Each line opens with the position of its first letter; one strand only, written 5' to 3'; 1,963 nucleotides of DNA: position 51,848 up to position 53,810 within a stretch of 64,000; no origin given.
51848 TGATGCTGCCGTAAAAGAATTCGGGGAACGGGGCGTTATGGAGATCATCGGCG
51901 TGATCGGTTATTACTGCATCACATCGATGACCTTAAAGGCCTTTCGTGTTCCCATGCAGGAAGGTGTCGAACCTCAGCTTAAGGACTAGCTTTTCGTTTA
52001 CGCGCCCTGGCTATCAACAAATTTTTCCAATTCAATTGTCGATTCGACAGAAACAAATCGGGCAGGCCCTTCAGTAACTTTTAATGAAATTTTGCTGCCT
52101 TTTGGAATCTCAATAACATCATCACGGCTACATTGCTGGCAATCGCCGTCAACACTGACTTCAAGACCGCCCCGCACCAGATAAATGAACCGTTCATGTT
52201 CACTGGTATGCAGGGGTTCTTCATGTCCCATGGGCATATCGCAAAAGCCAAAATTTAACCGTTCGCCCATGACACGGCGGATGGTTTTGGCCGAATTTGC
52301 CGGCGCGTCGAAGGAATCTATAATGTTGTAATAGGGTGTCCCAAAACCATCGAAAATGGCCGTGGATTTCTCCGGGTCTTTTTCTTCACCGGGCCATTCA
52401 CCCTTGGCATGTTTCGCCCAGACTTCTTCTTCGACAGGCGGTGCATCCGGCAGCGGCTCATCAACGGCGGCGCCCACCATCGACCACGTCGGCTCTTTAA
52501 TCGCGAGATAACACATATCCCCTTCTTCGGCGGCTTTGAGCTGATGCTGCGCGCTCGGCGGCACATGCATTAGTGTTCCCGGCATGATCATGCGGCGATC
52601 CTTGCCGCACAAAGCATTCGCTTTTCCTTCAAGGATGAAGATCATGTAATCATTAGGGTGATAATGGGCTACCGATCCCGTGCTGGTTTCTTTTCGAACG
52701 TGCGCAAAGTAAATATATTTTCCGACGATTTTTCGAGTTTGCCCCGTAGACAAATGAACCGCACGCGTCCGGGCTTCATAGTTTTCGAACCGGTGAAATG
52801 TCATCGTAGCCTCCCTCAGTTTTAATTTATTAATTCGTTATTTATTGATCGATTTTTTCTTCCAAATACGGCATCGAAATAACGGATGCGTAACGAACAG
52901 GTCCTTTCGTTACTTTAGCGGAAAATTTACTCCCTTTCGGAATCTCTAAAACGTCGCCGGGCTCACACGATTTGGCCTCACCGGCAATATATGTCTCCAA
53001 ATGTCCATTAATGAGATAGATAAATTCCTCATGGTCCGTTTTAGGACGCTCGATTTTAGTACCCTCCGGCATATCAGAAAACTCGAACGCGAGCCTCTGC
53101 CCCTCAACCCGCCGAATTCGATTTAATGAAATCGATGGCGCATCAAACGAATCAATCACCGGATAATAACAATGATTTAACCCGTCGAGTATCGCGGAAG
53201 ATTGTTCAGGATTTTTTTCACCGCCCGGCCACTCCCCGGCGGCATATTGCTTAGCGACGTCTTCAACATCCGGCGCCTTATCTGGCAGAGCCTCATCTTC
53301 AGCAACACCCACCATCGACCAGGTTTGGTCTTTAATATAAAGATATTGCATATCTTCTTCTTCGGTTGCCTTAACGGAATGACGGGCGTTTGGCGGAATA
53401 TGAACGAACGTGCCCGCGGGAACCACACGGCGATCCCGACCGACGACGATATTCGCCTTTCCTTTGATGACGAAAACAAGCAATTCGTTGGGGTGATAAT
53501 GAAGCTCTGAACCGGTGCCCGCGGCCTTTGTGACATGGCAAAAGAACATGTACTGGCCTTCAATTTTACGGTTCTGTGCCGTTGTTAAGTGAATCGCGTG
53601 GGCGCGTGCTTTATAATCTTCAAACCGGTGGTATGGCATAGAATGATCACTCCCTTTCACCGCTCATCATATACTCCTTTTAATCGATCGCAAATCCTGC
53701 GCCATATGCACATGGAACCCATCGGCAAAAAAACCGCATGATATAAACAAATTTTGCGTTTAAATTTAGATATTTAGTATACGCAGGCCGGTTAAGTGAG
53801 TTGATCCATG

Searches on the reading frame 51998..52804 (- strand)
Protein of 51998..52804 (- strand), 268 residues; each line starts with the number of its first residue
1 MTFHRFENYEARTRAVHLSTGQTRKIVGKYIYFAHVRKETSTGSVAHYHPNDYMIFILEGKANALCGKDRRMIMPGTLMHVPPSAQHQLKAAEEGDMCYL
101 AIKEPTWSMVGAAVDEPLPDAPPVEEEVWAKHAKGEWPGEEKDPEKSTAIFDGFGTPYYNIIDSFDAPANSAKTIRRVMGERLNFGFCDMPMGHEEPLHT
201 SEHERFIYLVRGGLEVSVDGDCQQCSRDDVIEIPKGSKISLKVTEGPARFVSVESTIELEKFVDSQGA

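Call 8: search_protein_families(library=pfam, proteins=[window:51998-52804:-], max_evalue=0.001)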
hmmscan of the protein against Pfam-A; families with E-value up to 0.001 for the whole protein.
window:51998-52804:- (268 aa): 3 families
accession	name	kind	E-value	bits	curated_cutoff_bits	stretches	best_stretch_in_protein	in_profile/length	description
PF07883.17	Cupin_2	-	1.5e-16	60.3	27.2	2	43-102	10-69/70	Cupin domain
PF06249.18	EutQ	-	3e-06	27.5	21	1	181-253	75-144/152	Ethanolamine utilisation protein EutQ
PF02311.25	AraC_binding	-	0.00082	19.6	21.1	0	47-102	19-74/135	AraC-like ligand binding domain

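Call 41: search_protein_families(library=ncbifam, proteins=[window:51998-52804:-], max_evalue=0.00001)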
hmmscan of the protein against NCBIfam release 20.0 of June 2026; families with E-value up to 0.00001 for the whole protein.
window:51998-52804:- (268 aa): 1 family
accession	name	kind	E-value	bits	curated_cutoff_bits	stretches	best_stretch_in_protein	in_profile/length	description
TIGR03214.2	ura-cupin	equivalog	2.4e-07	30.5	200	0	180-254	44-122/249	(S)-ureidoglycine aminohydrolase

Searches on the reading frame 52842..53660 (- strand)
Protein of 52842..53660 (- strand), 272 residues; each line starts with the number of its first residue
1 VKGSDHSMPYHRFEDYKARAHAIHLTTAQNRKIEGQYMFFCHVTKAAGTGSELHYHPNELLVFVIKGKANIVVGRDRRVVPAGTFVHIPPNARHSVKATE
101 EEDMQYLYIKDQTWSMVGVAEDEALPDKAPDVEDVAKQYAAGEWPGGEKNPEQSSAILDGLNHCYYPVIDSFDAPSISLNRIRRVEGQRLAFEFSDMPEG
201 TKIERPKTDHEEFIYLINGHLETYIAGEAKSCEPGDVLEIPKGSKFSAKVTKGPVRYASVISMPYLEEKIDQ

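Call 8: search_protein_families(library=pfam, proteins=[window:52842-53660:-], max_evalue=0.001)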
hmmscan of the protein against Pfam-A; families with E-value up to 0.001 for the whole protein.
window:52842-53660:- (272 aa): 5 families
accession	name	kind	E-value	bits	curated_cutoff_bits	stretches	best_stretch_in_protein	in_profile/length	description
PF07883.17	Cupin_2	-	2.4e-22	78.9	27.2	2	44-109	4-69/70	Cupin domain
PF02311.25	AraC_binding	-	6.5e-10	39.3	21.1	1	39-109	4-74/135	AraC-like ligand binding domain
PF06249.18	EutQ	-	1.9e-08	34.7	21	1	186-252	73-137/152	Ethanolamine utilisation protein EutQ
PF05899.18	Cupin_3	-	2.1e-06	27.8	23.5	0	209-256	24-71/74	EutQ-like cupin domain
PF12973.13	Cupin_7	-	0.00014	22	27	1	43-106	38-97/105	ChrR Cupin-like domain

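Call 41: search_protein_families(library=ncbifam, proteins=[window:52842-53660:-], max_evalue=0.00001)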
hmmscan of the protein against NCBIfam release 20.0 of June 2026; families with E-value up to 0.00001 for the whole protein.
window:52842-53660:- (272 aa): 4 families
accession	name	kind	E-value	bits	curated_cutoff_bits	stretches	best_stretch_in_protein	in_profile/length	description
NF008376.0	PRK11171.1-5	equivalog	1.5e-10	40.7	338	1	54-144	86-176/278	(S)-ureidoglycine aminohydrolase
TIGR03214.2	ura-cupin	equivalog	1.7e-10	40.8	200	1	44-135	53-146/249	(S)-ureidoglycine aminohydrolase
NF040771.1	AAH_UGLYAH2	exception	5.6e-10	38.9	350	1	48-144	75-171/267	bifunctional allantoicase/(S)-ureidoglycine aminohydrolase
NF008373.0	PRK11171.1-2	equivalog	6.9e-08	32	445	0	53-145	85-177/274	(S)-ureidoglycine aminohydrolase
